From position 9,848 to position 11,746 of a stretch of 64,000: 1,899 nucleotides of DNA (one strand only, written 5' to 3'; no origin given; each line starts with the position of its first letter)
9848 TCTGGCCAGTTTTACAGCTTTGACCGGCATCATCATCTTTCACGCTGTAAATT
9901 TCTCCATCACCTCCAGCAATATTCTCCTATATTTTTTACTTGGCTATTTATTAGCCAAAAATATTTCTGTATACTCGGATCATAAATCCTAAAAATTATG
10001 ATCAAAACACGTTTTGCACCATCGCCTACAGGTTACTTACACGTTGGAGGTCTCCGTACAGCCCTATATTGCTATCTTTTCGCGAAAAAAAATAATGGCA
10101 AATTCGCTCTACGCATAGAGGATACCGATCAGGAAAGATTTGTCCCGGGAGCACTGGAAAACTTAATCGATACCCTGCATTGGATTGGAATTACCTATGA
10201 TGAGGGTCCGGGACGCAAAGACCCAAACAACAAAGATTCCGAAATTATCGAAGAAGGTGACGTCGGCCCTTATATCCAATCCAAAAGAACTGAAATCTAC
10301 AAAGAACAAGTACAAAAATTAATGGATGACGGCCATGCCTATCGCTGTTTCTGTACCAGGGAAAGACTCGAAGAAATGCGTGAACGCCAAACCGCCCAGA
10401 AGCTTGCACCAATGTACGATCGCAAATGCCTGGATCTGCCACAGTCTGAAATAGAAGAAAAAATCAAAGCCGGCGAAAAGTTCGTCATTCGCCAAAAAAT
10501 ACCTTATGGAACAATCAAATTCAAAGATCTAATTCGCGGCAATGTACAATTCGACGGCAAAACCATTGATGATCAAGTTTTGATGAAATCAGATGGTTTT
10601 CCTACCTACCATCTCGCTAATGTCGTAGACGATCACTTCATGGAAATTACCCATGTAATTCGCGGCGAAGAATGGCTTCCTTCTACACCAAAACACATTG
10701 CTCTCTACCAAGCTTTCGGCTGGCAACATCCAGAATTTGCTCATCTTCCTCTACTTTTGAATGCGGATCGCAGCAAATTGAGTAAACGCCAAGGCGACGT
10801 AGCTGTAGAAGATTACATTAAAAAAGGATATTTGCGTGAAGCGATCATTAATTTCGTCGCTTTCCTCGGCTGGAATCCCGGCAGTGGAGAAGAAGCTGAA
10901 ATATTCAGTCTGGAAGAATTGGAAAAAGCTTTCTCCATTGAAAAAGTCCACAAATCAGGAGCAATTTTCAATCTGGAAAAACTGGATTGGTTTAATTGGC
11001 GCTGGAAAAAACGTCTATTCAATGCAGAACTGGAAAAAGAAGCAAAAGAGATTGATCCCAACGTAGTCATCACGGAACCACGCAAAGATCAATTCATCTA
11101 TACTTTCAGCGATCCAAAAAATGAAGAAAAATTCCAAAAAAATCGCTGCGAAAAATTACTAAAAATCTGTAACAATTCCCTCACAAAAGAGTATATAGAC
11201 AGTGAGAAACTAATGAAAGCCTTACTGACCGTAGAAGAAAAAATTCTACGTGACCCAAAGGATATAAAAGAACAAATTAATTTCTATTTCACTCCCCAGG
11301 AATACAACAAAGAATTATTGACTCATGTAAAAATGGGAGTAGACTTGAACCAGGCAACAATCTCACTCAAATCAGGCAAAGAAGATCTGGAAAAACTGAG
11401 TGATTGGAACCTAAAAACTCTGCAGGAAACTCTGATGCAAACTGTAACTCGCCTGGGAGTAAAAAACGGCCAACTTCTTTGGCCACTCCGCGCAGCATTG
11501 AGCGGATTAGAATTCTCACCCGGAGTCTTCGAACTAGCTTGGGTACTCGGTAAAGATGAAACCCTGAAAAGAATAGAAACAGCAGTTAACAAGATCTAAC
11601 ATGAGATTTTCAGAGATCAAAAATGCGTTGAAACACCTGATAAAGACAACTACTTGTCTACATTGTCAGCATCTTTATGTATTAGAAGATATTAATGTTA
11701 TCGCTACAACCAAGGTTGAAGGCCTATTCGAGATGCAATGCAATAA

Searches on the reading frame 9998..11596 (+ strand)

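Call 64: search_protein_families(library=pfam, proteins=[window:9998-11596:+], max_evalue=0.00001)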
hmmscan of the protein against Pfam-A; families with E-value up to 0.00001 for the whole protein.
window:9998-11596:+ (533 aa): 2 families
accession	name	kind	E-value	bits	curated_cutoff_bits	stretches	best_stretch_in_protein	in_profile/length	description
PF00749.27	tRNA-synt_1c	-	6.9e-107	357.4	23.4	1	2-331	2-314/314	tRNA synthetases class I (E and Q), catalytic domain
PF19269.4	Anticodon_2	-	2e-30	106.5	23.6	1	398-529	8-140/141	Anticodon binding domain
